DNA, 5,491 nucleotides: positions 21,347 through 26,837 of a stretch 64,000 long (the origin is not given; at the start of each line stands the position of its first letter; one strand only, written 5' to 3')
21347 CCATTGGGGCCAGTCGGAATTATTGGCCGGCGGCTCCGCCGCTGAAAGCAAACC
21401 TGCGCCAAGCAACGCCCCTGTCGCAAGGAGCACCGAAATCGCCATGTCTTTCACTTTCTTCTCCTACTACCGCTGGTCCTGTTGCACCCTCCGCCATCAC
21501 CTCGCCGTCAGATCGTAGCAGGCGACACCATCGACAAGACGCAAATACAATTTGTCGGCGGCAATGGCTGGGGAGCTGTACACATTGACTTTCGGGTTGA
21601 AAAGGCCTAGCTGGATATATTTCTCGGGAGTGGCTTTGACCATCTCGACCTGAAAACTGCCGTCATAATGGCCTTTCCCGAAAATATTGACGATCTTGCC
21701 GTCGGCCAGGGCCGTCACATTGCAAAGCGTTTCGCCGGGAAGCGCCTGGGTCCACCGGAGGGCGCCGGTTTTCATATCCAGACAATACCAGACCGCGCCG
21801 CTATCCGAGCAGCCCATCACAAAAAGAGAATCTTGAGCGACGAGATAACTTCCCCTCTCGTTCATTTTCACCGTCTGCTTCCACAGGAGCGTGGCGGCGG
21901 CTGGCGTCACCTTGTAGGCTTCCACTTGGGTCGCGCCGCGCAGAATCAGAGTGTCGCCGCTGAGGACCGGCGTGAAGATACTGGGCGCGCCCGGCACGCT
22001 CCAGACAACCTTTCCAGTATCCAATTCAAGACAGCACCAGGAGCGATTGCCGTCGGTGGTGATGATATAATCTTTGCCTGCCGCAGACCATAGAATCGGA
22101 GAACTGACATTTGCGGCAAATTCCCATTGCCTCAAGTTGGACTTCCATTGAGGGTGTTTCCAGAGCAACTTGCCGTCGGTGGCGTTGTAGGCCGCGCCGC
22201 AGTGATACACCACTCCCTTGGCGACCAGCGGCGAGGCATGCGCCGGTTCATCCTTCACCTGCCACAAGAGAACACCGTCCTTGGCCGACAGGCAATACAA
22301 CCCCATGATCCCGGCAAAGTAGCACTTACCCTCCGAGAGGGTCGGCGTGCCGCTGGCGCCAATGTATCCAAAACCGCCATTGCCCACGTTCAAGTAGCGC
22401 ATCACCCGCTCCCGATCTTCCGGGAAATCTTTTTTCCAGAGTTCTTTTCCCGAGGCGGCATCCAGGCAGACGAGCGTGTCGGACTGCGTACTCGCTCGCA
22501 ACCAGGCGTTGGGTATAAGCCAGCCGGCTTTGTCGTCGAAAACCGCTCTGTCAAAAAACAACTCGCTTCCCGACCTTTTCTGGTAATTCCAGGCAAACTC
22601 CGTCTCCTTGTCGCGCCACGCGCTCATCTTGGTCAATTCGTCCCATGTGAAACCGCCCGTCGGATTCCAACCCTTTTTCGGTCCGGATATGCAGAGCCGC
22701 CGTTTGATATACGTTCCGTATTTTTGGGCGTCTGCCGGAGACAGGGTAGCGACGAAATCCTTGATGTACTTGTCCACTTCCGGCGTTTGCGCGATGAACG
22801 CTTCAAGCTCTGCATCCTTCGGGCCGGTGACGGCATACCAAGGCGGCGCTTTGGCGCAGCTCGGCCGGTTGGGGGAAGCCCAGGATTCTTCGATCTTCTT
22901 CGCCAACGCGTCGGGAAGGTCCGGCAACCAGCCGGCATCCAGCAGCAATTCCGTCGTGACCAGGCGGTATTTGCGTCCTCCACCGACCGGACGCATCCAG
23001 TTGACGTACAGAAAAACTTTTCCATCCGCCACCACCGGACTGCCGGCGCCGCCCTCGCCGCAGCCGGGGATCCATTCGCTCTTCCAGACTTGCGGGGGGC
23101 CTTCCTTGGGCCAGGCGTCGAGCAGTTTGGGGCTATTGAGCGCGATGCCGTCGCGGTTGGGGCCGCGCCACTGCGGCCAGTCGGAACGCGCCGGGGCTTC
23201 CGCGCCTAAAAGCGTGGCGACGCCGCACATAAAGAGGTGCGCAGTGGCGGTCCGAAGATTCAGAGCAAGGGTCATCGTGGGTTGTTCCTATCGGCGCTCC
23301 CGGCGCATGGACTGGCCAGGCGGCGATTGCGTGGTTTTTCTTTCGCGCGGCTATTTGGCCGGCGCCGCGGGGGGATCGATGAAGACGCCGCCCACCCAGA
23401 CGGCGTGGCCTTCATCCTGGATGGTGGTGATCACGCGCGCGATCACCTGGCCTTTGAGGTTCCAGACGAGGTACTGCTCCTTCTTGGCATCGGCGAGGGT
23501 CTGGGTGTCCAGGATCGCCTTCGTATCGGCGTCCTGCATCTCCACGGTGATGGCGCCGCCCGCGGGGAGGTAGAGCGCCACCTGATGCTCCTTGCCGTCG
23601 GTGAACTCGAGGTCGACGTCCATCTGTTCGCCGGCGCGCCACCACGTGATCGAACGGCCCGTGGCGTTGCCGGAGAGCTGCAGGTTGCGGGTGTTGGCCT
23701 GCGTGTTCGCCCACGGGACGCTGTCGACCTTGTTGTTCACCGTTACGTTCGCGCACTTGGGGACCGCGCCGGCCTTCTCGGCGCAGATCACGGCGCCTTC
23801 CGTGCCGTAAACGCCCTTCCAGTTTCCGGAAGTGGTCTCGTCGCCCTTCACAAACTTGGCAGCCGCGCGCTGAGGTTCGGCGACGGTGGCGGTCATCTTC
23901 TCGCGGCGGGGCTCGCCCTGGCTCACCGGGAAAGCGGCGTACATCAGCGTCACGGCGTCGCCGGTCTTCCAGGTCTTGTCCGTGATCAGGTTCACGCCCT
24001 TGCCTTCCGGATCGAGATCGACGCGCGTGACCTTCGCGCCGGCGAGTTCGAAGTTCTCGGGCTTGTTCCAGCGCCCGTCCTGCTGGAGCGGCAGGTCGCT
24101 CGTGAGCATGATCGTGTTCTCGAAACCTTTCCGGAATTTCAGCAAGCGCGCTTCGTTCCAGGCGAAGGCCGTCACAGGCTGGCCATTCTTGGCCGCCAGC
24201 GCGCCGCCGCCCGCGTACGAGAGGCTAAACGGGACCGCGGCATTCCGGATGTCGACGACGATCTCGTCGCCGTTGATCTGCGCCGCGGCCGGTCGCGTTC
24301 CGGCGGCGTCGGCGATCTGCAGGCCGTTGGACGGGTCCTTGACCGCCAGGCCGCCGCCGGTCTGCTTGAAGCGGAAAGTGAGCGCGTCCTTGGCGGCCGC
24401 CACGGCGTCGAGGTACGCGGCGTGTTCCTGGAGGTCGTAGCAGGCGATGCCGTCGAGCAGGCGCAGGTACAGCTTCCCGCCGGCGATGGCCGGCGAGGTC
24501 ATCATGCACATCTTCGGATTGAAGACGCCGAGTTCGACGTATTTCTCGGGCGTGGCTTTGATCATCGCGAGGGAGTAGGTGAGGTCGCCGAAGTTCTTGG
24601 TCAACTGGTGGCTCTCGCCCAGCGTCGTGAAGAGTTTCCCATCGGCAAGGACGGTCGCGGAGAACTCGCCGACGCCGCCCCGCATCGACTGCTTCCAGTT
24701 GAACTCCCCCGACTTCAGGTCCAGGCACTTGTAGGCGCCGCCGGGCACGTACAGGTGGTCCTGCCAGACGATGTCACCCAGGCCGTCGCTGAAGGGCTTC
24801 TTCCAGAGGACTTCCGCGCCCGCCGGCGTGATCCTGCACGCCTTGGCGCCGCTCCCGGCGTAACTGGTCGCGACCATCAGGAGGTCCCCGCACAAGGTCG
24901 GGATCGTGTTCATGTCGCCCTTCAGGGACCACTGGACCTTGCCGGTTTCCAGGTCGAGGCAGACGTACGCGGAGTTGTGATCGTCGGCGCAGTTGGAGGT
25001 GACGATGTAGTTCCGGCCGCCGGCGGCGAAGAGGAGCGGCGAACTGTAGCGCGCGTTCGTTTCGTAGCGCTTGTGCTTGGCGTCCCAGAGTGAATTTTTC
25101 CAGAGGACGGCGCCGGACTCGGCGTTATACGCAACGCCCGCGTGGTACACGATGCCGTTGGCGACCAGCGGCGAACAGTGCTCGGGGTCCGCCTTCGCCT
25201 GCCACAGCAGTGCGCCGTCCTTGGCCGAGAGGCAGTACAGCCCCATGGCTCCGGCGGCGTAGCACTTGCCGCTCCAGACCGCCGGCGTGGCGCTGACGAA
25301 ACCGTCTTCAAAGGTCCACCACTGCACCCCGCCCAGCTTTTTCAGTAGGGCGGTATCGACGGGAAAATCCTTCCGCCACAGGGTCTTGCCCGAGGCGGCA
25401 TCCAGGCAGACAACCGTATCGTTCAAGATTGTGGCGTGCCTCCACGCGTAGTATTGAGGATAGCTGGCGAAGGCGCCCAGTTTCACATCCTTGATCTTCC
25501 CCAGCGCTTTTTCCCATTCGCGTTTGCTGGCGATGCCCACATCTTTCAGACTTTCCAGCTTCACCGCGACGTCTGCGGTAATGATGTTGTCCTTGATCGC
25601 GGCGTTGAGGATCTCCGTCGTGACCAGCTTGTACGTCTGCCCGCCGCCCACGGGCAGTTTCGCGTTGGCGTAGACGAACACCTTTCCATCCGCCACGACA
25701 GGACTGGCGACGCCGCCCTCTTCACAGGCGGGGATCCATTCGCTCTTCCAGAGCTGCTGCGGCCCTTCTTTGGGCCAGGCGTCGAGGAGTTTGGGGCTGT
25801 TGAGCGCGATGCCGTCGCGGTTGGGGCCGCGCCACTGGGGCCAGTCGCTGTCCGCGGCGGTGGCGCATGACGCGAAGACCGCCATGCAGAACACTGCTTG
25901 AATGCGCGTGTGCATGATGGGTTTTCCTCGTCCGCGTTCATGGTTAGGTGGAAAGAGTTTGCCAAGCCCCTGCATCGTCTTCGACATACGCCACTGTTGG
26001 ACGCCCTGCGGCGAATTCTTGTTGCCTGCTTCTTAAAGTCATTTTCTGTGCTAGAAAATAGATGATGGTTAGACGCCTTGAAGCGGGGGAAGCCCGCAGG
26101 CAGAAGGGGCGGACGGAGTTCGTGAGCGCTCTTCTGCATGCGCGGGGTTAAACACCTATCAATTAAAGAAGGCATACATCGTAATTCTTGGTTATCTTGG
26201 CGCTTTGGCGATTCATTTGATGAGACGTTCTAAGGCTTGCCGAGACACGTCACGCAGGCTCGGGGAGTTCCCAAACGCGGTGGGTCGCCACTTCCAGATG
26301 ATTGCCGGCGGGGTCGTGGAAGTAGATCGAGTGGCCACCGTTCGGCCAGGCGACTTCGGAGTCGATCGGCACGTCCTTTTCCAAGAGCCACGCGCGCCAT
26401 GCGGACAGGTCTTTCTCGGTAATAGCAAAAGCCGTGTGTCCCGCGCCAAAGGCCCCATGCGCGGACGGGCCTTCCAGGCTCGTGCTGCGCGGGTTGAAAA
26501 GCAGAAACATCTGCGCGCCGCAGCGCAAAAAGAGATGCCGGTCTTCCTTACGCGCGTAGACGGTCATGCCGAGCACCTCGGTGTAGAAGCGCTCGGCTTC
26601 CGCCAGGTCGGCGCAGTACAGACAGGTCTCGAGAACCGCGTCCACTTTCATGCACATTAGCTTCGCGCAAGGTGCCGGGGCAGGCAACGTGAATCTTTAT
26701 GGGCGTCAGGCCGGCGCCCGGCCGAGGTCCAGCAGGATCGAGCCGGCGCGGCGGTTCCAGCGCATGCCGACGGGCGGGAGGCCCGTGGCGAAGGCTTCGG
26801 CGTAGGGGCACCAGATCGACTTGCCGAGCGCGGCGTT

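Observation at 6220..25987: Tandem array of eight secreted PQQ-like beta-propeller paralogs occupying ~20 kb (31% of the window), alternating long and short architectures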

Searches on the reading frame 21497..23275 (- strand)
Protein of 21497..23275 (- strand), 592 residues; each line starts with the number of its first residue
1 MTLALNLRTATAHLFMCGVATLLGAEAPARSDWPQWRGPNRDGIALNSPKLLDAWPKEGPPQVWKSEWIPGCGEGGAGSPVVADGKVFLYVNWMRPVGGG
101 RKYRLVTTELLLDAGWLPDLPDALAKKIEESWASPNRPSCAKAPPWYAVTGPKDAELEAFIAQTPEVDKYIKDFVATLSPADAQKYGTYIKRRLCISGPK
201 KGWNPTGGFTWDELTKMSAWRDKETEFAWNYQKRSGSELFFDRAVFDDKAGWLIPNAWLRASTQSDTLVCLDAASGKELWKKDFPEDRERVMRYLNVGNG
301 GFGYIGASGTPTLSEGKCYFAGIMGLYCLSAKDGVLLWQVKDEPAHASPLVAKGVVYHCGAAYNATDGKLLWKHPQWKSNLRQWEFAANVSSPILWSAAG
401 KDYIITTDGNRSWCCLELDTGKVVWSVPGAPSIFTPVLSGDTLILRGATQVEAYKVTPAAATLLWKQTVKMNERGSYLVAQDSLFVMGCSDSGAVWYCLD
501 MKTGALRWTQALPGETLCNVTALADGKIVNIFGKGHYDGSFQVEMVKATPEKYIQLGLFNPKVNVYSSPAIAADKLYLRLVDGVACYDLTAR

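Call 4: search_protein_families(library=pfam, proteins=[window:21497-23275:-], max_evalue=0.01)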
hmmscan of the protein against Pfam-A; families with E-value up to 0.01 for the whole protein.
window:21497-23275:- (592 aa): 3 families
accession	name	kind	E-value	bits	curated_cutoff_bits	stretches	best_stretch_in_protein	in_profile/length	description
PF13360.13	PQQ_2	-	3.2e-24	86.3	27.6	2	257-445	34-212/233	Outer membrane protein assembly factor BamB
PF13570.13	Beta-prop_ACSF4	-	6.9e-14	52.4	133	1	264-577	27-316/329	Beta-alanine-activating enzyme, beta-propeller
PF01011.28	PQQ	-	5.5e-06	25.8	26.7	0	226-308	28-107/595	Glucose/ethanol/alcohol dehydrogenase, beta-propeller domain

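Call 5: search_protein_families(library=ncbifam, proteins=[window:21497-23275:-], max_evalue=0.01)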
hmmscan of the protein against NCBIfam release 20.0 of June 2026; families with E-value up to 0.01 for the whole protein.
window:21497-23275:- (592 aa): 4 families
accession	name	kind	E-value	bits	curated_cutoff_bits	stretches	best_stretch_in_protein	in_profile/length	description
TIGR03300.1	assembly_YfgL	equivalog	1.1e-10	40.7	285.2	2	263-380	72-177/377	outer membrane protein assembly factor BamB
NF008351.0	PRK11138.1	equivalog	2.1e-09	36.4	423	1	266-374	79-186/394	outer membrane protein assembly factor BamB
TIGR04528.1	acido_non_PQQ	subfamily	1.9e-05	23.6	650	0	251-430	97-262/493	acido-empty-quinoprotein group A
TIGR03075.1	PQQ_enz_alc_DH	subfamily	0.00023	19.9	480.05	0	345-427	61-146/530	PQQ-dependent dehydrogenase, methanol/ethanol family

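Call 28: predict_structure(alignment_id=A2)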
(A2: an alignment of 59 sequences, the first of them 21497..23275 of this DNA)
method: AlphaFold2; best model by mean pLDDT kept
length: 592 residues; sequences in the alignment: 59
mean_pLDDT: 85.6   pTM: 0.87
mean pLDDT of the five models: 85.6, 85.3, 83.7, 83.6, 83.0
residues with pLDDT >= 90: 339; 70-90: 166; 50-70: 53; < 50: 34
segments of 3 or more residues with pLDDT < 50: 1-8, 20-26, 244-250, 297-302
pLDDT, mean of each block of 10 residues (from residue 1): 45 50 51 81 79 91 96 87 96 90 90 93 97 95 83 90 98 98 97 89 70 91 83 69 48 77 93 98 91 60 60 96 94 98 89 95 98 88 72 93 92 94 92 83 88 96 93 79 87 84 96 77 93 75 94 96 91 93 94 66
secondary structure, 60 per line:
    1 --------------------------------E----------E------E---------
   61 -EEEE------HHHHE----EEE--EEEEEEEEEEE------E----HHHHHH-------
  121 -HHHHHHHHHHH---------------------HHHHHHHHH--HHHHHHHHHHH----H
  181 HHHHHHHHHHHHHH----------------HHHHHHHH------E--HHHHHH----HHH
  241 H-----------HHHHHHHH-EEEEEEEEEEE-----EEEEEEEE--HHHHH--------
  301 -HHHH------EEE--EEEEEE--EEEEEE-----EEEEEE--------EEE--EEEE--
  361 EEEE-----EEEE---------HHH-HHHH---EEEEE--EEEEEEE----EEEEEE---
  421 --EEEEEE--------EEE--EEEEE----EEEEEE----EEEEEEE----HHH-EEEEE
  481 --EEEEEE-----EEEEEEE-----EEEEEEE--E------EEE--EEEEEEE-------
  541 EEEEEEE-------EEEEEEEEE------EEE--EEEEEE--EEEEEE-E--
elements in order: E62-65 H72-75 E81-83 E86-96 H108-113 H122-132 H154-162 H165-175 H180-194 H211-218 H228-233 H238-241 H253-260 E262-272 E278-285 H288-292 H302-305 E312-314 E317-322 E325-330 E336-341 E350-352 E355-358 E361-364 E370-373 H387-390 E394-398 E401-407 E412-417 E423-428 E437-439 E442-446 E451-456 E461-467 E476-480 E483-488 E494-500 E506-512 E522-524 E527-533 E541-547 E555-563 E570-572 E575-580 E583-588

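Call 32: fold_search(model_id=the predicted structure, library=pdb)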
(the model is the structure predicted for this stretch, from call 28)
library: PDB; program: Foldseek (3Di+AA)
matches with E <= 10: 1702; with E <= 0.001: 998
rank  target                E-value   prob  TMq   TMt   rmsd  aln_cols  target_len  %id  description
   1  8orr                  8.2e-16  1.00  0.42  0.69   4.4       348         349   19  Outer membrane protein assembly factor BamB from Klebsiella pneumoniae (released 2024-04-24)
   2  6l8a_D                8.6e-16  1.00  0.42  0.53   4.8       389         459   16  Tetrathionate hydrolase from Acidithiobacillus ferrooxidans (released 2020-11-11)
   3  7cqy_A                1.3e-15  1.00  0.42  0.56   4.7       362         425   16  Tetrathionate hydrolase from Acidithiobacillus ferrooxidans mutant - D325N (released 2021-01-27)
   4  7cqy_F                1.6e-15  1.00  0.41  0.54   4.8       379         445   17  Tetrathionate hydrolase from Acidithiobacillus ferrooxidans mutant - D325N (released 2021-01-27)
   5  6l8a_F                2.3e-15  1.00  0.41  0.52   4.8       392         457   17  Tetrathionate hydrolase from Acidithiobacillus ferrooxidans (released 2020-11-11)
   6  7tt2_B                2.7e-15  1.00  0.39  0.63   5.2       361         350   18  BamABCDE bound to substrate EspP class 3 (released 2022-03-30)
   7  6l8a_A                4.0e-15  1.00  0.42  0.53   4.7       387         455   17  Tetrathionate hydrolase from Acidithiobacillus ferrooxidans (released 2020-11-11)
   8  9a3d_MODEL_1_A        4.2e-15  1.00  0.42  0.62   4.8       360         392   18  Model of E. coli BamB by in-cell photo-crosslinking MS and deep learning (released 2023-02-24)
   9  3q7o                  4.7e-15  1.00  0.42  0.66   4.9       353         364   18  The crystal structure of BamB from the BAM complex in spacegroup P213 (released 2011-02-09)
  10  6l8a_C                5.4e-15  1.00  0.41  0.56   4.5       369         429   18  Tetrathionate hydrolase from Acidithiobacillus ferrooxidans (released 2020-11-11)
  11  3q7m                  6.9e-15  1.00  0.40  0.66   4.8       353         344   18  The crystal structure of BamB from the BAM complex in spacegroup I222 (released 2011-02-09)
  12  6l8a_B                7.7e-15  1.00  0.42  0.54   4.7       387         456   16  Tetrathionate hydrolase from Acidithiobacillus ferrooxidans (released 2020-11-11)
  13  7cqy_C                9.3e-15  1.00  0.42  0.60   4.3       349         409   18  Tetrathionate hydrolase from Acidithiobacillus ferrooxidans mutant - D325N (released 2021-01-27)
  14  8qpv_B                9.8e-15  1.00  0.42  0.66   5.0       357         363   18  Handover Complex: BAM bound OmpX and extended SurA (released 2024-09-25)
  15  9p1u_B                1.0e-14  1.00  0.40  0.66   5.1       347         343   19  beta-barrel assembly machine from Escherichia coli in an late state of LptD assembly (released 2026-03-11)
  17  6l8a_E                1.5e-14  1.00  0.41  0.53   5.0       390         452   16  Tetrathionate hydrolase from Acidithiobacillus ferrooxidans (released 2020-11-11)
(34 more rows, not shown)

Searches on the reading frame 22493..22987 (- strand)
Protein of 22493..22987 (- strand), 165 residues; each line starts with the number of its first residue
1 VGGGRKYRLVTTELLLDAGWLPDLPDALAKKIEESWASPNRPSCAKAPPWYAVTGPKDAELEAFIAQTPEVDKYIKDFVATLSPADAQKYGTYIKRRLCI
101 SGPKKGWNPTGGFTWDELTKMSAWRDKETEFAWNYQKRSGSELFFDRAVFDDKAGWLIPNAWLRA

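Call 80: find_homologous_proteins(query=A7, max_evalue=0.001)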
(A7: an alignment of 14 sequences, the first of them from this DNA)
Query A7 (14 sequences) (165 aa, profile of the alignment): 3 proteins with E <= 0.001 among 4144 candidates.
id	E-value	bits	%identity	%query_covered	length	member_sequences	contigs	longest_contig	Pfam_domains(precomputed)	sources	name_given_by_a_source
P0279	9.2e-55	203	58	76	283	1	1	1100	PF13360.14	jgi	jgi:hypothetical protein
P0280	3.4e-40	156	54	73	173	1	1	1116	-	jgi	jgi:hypothetical protein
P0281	6.2e-21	93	30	76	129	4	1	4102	-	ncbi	-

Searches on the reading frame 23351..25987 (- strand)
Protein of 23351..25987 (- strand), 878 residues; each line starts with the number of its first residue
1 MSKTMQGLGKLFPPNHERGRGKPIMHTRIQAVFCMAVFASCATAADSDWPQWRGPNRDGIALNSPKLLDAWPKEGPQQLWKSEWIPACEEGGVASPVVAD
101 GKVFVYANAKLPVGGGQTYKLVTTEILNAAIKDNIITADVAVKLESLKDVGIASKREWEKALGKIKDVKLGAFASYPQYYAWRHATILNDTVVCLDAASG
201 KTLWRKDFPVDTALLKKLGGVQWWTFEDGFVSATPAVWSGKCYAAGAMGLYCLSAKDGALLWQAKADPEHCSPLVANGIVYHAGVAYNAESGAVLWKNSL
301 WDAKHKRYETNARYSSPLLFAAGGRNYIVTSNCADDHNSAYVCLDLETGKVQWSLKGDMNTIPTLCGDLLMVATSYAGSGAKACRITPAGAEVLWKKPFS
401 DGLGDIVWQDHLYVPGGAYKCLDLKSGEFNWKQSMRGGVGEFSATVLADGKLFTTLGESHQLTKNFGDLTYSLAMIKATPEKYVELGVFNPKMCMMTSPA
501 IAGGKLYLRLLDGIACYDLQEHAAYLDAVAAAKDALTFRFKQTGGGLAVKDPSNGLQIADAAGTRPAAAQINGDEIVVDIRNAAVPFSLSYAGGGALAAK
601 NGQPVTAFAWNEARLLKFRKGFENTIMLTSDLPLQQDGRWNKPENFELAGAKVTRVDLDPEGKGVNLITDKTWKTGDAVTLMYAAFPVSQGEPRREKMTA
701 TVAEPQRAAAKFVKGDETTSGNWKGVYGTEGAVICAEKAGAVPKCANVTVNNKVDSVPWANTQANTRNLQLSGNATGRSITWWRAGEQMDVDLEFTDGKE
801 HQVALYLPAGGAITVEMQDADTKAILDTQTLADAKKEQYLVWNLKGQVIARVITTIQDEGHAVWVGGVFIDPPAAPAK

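Call 4: search_protein_families(library=pfam, proteins=[window:23351-25987:-], max_evalue=0.01)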
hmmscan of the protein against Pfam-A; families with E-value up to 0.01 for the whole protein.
window:23351-25987:- (878 aa): 2 families
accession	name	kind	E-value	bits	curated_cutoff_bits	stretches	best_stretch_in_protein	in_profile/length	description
PF13360.13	PQQ_2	-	3.2e-21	76.5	27.6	1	190-433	3-233/233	Outer membrane protein assembly factor BamB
PF13570.13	Beta-prop_ACSF4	-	1.5e-05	25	133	0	224-358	128-254/329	Beta-alanine-activating enzyme, beta-propeller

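Call 5: search_protein_families(library=ncbifam, proteins=[window:23351-25987:-], max_evalue=0.01)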
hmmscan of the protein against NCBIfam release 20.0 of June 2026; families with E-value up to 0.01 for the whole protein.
window:23351-25987:- (878 aa): 2 families
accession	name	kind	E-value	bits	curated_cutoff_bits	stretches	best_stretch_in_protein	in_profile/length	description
NF008351.0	PRK11138.1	equivalog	2.1e-10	39.6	423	1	189-280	78-163/394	outer membrane protein assembly factor BamB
NF041516.1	PA2928_fam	subfamily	0.00082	18.8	70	0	274-354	61-126/376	PA2928 family protein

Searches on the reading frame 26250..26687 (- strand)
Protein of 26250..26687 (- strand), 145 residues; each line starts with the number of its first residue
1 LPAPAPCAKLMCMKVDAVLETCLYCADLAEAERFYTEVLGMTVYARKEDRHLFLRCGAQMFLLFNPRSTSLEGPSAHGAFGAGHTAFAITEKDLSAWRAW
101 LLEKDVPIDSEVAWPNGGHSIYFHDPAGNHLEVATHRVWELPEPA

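Call 83: search_protein_families(library=pfam, proteins=[window:26250-26687:-], max_evalue=0.01)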
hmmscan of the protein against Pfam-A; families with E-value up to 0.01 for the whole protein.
window:26250-26687:- (145 aa): 5 families
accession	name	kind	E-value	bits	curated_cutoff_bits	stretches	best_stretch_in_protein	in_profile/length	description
PF00903.31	Glyoxalase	-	6.6e-13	49.5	20.6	1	21-133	5-121/121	Glyoxalase/Bleomycin resistance protein/Dioxygenase superfamily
PF18029.7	Glyoxalase_6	-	0.00011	23.3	23.6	1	21-133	2-105/106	Glyoxalase-like domain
PF22632.2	BphC_D1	-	0.0015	18.7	27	0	24-56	7-39/51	Dihydroxybiphenyl dioxygenase BphC D1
PF13669.12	Glyoxalase_4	-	0.0021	18.8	27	1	22-123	4-109/109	Glyoxalase/Bleomycin resistance protein/Dioxygenase superfamily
PF22677.2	Ble-like_N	-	0.0083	16.3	24.5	0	22-44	6-28/41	Bleomycin resistance protein-like N-terminal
